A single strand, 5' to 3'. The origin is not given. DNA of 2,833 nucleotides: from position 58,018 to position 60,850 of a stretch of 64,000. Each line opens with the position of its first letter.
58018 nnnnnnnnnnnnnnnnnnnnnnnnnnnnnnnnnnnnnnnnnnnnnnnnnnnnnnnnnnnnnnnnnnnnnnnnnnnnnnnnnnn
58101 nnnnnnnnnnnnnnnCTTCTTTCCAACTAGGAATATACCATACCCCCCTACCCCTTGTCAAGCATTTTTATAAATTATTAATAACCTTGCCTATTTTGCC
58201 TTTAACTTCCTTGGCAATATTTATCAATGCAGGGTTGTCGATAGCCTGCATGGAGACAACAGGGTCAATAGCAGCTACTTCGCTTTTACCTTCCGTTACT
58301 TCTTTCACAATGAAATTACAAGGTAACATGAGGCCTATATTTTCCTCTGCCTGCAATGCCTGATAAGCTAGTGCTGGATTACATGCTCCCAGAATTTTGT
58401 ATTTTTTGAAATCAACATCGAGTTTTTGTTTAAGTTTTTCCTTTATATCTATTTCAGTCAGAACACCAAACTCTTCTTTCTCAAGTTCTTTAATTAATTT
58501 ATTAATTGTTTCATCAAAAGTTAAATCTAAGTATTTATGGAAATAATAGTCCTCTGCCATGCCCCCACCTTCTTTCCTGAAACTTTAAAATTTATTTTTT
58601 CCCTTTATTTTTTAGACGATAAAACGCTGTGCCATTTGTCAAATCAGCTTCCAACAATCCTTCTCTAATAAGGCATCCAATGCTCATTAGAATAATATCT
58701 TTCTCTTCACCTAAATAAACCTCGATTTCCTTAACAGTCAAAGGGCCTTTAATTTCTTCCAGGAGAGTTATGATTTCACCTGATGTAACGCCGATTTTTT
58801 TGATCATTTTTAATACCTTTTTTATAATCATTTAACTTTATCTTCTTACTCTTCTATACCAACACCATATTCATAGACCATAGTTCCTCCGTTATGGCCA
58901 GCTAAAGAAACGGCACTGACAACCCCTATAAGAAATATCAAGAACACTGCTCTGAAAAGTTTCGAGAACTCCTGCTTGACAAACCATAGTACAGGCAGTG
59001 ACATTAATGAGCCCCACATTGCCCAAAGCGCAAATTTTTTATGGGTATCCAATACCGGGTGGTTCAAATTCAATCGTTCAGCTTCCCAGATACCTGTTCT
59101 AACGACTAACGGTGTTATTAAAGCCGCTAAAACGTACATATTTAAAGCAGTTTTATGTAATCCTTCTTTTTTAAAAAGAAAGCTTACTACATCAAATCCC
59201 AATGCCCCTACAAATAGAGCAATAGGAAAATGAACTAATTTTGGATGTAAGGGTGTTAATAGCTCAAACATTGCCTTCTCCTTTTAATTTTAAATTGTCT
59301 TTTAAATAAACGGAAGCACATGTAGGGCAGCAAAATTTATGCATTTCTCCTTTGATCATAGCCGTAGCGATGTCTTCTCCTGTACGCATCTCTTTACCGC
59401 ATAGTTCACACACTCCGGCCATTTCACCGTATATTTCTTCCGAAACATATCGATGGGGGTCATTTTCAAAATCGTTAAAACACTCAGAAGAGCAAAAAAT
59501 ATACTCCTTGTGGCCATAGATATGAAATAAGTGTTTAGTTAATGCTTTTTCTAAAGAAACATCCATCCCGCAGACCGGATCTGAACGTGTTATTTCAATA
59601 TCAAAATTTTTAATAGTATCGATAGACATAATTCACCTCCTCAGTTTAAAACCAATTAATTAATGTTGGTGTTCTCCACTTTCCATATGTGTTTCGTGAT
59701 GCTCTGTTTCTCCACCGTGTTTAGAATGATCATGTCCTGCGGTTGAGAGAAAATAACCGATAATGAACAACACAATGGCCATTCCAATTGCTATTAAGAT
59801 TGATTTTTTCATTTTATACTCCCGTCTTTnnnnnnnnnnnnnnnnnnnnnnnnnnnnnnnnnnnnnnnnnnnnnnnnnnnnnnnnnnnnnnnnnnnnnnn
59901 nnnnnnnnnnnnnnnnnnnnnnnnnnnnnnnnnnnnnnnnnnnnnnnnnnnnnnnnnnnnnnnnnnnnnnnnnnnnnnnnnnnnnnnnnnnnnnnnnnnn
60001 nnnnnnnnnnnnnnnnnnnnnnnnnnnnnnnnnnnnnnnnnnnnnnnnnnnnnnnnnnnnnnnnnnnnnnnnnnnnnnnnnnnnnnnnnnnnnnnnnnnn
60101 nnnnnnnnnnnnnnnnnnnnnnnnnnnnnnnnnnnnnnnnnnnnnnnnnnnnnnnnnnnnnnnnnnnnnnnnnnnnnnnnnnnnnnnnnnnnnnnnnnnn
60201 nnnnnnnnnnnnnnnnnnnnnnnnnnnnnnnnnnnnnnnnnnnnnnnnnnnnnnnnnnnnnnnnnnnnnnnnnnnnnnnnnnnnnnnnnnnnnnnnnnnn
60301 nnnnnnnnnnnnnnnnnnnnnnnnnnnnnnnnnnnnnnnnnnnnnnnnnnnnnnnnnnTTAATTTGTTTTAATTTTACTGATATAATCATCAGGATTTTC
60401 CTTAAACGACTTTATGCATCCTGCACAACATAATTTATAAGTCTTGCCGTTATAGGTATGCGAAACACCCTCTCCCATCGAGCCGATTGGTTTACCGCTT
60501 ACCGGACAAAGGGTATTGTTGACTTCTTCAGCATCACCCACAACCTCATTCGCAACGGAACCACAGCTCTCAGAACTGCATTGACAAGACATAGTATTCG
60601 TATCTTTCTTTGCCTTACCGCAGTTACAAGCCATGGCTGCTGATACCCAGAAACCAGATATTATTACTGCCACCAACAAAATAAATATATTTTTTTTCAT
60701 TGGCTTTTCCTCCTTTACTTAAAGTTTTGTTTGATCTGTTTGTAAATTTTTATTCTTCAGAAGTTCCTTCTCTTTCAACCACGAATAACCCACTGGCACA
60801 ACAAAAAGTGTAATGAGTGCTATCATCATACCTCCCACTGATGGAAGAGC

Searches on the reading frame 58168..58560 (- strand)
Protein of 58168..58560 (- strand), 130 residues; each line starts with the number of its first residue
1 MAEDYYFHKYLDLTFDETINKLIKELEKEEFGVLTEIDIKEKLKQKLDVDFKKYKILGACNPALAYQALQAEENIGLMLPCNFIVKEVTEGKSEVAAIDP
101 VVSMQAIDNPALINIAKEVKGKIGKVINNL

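Call 20: search_protein_families(library=pfam, proteins=[window:58168-58560:-], max_evalue=0.00001)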
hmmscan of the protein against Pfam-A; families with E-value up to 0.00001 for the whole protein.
window:58168-58560:- (130 aa): 1 family
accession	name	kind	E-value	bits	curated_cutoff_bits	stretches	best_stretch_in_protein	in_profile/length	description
PF03625.19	DUF302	-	1.6e-24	85.9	23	1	37-100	1-63/63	Domain of unknown function DUF302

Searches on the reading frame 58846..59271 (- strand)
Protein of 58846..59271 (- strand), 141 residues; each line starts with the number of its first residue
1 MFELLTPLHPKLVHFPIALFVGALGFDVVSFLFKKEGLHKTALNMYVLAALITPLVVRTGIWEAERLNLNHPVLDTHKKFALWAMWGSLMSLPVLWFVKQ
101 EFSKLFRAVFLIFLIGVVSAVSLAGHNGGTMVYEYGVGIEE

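Call 20: search_protein_families(library=pfam, proteins=[window:58846-59271:-], max_evalue=0.00001)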
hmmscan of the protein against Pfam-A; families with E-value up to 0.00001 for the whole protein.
window:58846-59271:- (141 aa): 1 family
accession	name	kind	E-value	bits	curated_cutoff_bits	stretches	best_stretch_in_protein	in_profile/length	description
PF09990.14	DUF2231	-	9.5e-17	61.8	26.4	1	6-140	2-138/139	Predicted membrane protein (DUF2231)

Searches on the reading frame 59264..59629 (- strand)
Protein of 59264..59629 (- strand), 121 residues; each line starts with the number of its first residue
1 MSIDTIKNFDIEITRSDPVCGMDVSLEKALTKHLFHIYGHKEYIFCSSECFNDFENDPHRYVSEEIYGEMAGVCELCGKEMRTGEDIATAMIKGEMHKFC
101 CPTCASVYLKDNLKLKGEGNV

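Call 20: search_protein_families(library=pfam, proteins=[window:59264-59629:-], max_evalue=0.00001)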
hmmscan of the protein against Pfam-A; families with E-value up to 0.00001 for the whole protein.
window:59264-59629:- (121 aa): 3 families
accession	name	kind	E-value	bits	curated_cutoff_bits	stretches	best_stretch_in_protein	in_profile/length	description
PF04945.19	YHS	-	8e-11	42.2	30.3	1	16-63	2-45/47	YHS domain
PF06467.20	zf-FCS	-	3.5e-06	27.2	22.4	0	74-106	7-37/39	MYM-type Zinc finger with FCS sequence motif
PF24273.1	TRASH_HVO_1752_C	-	4.6e-06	27.1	27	0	74-109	4-37/47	HVO_1752, C-terminal TRASH domain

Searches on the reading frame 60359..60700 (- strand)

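Call 20: search_protein_families(library=pfam, proteins=[window:60359-60700:-], max_evalue=0.00001)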
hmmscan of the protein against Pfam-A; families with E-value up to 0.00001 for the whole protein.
window:60359-60700:- (113 aa): 2 families
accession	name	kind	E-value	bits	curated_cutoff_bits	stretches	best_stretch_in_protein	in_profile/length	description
PF04945.19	YHS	-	3.7e-06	27.3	30.3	1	81-108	18-45/47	YHS domain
PF24273.1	TRASH_HVO_1752_C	-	4.8e-06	27.1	27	1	67-102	6-39/47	HVO_1752, C-terminal TRASH domain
